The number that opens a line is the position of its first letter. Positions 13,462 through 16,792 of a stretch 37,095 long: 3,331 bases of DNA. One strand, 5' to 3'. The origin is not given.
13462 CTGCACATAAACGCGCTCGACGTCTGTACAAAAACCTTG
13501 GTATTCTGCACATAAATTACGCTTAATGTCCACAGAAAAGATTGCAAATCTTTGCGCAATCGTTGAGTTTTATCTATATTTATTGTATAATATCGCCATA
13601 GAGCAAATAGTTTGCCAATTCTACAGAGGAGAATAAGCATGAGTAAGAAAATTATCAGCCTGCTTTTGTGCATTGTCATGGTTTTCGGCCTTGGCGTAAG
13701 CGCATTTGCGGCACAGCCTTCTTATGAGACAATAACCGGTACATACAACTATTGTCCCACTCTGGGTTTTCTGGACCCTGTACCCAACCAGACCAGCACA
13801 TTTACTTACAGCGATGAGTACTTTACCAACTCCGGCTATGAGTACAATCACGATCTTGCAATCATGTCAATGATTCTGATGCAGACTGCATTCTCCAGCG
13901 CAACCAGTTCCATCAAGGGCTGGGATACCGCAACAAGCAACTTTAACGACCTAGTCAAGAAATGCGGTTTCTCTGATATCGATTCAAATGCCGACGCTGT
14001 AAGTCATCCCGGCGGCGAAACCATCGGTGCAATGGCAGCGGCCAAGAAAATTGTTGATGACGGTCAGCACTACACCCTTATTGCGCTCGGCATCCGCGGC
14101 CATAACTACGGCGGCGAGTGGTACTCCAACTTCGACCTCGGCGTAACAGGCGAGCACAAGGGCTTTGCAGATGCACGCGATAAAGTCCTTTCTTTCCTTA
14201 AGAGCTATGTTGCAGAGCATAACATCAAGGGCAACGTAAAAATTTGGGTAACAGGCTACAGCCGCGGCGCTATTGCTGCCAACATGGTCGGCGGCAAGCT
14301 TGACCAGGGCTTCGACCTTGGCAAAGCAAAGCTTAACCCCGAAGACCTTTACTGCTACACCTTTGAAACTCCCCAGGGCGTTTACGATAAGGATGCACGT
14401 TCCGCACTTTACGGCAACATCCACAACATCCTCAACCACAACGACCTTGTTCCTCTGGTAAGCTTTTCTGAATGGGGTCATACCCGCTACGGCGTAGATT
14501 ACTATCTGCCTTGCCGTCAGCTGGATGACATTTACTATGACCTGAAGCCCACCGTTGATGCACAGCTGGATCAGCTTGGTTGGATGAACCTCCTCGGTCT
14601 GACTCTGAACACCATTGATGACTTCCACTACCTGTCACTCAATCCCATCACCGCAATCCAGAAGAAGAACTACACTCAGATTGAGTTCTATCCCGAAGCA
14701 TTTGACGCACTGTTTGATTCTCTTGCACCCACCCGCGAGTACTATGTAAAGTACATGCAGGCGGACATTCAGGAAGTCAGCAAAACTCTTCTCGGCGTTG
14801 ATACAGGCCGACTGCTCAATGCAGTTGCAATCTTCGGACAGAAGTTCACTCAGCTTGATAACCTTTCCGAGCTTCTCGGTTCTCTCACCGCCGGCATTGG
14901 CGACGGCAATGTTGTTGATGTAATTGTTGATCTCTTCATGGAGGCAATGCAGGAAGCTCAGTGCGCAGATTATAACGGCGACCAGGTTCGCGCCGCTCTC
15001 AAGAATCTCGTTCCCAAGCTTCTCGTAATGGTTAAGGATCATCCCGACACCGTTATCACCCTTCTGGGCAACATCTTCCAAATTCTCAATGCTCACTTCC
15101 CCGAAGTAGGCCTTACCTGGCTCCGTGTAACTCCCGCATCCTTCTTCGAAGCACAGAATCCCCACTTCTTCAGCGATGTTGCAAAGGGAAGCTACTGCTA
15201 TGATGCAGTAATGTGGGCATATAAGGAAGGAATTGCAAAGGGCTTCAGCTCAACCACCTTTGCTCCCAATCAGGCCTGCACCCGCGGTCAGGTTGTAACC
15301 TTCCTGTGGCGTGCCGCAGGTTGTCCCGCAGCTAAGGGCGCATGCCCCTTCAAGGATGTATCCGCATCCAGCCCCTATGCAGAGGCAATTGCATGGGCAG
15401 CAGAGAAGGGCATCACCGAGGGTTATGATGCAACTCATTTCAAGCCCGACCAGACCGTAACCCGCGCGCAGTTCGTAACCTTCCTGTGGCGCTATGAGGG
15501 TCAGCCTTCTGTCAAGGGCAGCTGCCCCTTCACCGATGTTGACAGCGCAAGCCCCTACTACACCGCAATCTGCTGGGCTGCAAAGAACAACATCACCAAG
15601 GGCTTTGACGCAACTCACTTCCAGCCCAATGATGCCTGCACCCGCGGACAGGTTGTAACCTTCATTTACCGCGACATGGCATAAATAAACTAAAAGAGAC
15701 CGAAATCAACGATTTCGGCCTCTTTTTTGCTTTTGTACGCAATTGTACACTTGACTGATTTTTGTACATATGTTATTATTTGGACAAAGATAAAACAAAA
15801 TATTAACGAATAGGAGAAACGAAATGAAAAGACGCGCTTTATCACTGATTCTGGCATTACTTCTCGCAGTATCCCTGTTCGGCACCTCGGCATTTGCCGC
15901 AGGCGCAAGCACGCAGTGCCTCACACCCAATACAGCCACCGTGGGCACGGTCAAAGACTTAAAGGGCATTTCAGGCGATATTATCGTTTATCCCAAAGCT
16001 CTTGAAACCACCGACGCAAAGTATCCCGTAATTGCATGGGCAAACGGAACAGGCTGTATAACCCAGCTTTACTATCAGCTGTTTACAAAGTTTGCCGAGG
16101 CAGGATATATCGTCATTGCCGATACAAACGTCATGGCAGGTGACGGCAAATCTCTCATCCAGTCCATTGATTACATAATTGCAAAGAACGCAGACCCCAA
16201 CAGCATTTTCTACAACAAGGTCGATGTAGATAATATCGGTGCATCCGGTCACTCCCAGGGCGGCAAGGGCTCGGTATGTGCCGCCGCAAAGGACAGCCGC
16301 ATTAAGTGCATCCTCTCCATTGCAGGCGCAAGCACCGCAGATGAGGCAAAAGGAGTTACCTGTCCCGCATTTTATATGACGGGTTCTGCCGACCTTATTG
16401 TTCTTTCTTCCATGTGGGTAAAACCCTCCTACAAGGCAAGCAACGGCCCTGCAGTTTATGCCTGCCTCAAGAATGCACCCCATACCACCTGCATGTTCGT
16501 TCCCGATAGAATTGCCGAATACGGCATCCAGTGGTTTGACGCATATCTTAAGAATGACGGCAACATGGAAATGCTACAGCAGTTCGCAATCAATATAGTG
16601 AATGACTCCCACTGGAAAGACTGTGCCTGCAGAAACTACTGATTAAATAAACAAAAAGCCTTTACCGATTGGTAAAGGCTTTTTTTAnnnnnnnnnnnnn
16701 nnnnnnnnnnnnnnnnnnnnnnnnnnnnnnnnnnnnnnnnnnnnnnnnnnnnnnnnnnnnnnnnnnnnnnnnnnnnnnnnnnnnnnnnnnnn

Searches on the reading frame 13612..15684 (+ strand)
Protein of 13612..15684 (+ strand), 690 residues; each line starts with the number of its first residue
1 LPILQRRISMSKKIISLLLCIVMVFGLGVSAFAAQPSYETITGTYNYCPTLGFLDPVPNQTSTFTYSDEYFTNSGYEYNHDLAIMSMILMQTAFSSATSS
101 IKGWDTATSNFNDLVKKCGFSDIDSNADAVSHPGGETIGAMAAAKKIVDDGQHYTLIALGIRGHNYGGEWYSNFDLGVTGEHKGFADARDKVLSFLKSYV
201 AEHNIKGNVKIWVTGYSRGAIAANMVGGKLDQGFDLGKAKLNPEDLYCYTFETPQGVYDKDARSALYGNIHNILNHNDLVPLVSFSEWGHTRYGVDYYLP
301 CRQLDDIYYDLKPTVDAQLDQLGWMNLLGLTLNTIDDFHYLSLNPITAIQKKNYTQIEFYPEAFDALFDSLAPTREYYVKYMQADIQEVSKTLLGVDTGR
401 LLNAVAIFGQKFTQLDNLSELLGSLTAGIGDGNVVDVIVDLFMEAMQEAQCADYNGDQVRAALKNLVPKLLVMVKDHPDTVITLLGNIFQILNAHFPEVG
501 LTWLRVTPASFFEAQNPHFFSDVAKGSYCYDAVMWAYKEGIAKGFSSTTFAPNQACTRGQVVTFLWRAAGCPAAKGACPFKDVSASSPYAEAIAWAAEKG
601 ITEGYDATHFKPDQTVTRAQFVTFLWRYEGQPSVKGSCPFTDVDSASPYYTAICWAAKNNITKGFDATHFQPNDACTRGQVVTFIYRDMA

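Call 16: search_protein_families(library=pfam, proteins=[window:13612-15684:+], max_evalue=0.001)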
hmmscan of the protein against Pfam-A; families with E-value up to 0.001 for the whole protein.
window:13612-15684:+ (690 aa): 2 families
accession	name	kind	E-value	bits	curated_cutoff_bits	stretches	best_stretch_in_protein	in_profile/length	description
PF00395.25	SLH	-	9.2e-43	144.4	20.8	3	579-621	1-43/44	S-layer homology domain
PF01764.32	Lipase_3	-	5.7e-06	26.7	22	1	182-285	35-137/140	Lipase (class 3)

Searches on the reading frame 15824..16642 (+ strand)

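Call 16: search_protein_families(library=pfam, proteins=[window:15824-16642:+], max_evalue=0.001)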
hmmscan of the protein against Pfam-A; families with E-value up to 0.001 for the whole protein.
window:15824-16642:+ (272 aa): 3 families
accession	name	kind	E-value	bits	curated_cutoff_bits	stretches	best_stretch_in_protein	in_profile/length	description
PF12740.14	PETase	-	4.2e-18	66.1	28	1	37-249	29-240/263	PET hydrolase-like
PF07224.18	Chlorophyllase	-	6.9e-07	28.8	26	1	62-159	37-139/301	Chlorophyllase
PF03403.19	PAF-AH_p_II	-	2.8e-05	23.3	20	0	60-99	94-132/372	Platelet-activating factor acetylhydrolase, isoform II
